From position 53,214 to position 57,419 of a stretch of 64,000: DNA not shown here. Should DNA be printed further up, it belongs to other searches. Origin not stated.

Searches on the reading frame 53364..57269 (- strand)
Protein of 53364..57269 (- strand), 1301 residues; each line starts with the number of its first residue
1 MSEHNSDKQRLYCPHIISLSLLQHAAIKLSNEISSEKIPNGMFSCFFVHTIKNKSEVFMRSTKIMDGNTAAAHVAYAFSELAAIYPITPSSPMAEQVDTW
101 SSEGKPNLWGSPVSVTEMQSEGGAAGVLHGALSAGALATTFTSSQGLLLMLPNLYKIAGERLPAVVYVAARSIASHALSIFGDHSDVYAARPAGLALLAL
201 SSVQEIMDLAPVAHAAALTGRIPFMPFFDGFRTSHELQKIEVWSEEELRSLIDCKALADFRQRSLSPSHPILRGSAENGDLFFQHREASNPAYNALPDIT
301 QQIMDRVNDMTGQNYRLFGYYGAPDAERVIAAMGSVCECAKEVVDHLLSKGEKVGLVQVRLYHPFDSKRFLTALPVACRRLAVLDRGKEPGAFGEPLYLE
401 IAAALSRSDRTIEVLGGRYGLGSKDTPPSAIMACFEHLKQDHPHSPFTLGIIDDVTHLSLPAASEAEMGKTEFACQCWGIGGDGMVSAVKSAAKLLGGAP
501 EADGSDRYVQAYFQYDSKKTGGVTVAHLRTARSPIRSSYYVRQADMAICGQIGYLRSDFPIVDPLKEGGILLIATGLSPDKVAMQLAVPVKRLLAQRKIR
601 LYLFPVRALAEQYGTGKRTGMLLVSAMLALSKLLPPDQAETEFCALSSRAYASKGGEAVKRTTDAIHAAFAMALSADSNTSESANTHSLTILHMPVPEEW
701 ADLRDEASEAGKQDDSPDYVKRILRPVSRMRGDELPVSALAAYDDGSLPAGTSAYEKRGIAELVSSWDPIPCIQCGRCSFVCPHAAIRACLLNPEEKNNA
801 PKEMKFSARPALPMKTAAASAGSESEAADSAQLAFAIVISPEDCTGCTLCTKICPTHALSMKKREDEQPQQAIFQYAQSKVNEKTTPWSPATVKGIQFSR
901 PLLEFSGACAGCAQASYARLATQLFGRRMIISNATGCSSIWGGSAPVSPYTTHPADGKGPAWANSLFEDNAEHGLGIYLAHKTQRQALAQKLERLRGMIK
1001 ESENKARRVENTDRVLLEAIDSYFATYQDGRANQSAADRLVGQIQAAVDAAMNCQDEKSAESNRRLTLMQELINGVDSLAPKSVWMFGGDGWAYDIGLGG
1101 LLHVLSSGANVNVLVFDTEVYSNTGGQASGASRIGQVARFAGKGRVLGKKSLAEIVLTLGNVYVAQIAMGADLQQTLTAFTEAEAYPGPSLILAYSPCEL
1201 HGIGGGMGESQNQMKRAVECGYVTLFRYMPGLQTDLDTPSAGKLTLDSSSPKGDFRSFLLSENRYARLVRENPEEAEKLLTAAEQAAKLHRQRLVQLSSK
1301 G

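Call 23: search_protein_families(library=pfam, proteins=[window:53364-57269:-])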
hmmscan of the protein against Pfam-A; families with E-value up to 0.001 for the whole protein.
window:53364-57269:- (1301 aa): 16 families
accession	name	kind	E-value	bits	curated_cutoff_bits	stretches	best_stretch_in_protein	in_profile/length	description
PF01855.24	POR_N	-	3.2e-75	253.3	27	1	73-304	1-230/231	Pyruvate flavodoxin/ferredoxin oxidoreductase, thiamine diP-bdg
PF01558.24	POR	-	2.2e-20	74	27.4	1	481-670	1-172/173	Pyruvate ferredoxin/flavodoxin oxidoreductase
PF10371.14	EKR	-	1.1e-19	70.5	27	1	712-761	8-55/55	Domain of unknown function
PF17147.9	PFOR_II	-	5.6e-14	52.8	27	1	326-422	1-93/102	Pyruvate:ferredoxin oxidoreductase core domain II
PF00037.32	Fer4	-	6e-11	42.1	21.1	2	837-859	1-23/24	4Fe-4S binding domain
PF13484.11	Fer4_16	-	2.5e-08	35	30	1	844-877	2-33/66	4Fe-4S double cluster binding domain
PF12838.12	Fer4_7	-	4.8e-08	33.8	27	1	772-858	2-52/52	4Fe-4S dicluster domain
PF13237.11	Fer4_10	-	5.8e-08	33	25.5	1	837-865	2-22/53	4Fe-4S dicluster domain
PF14697.11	Fer4_21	-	6.8e-08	33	35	1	838-861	35-59/59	4Fe-4S dicluster domain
PF02775.26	TPP_enzyme_C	-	1.9e-07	31.4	21.9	1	1078-1192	42-149/151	Thiamine pyrophosphate enzyme, C-terminal TPP binding domain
PF12837.12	Fer4_6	-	2.1e-07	31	25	2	766-787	3-24/24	4Fe-4S binding domain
PF12797.12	Fer4_2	-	2e-05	24.7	24.5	0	837-856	3-22/22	4Fe-4S binding domain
PF13534.11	Fer4_17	-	5.9e-05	24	22.2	0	844-873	2-29/61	4Fe-4S dicluster domain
PF13187.11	Fer4_9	-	6.6e-05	23.3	27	1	772-858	2-51/52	4Fe-4S dicluster domain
PF25160.1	LdpA_Fe-S-bd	-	0.00023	21.3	27.6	0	772-789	28-45/49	LdpA Fe-S cluster-binding domain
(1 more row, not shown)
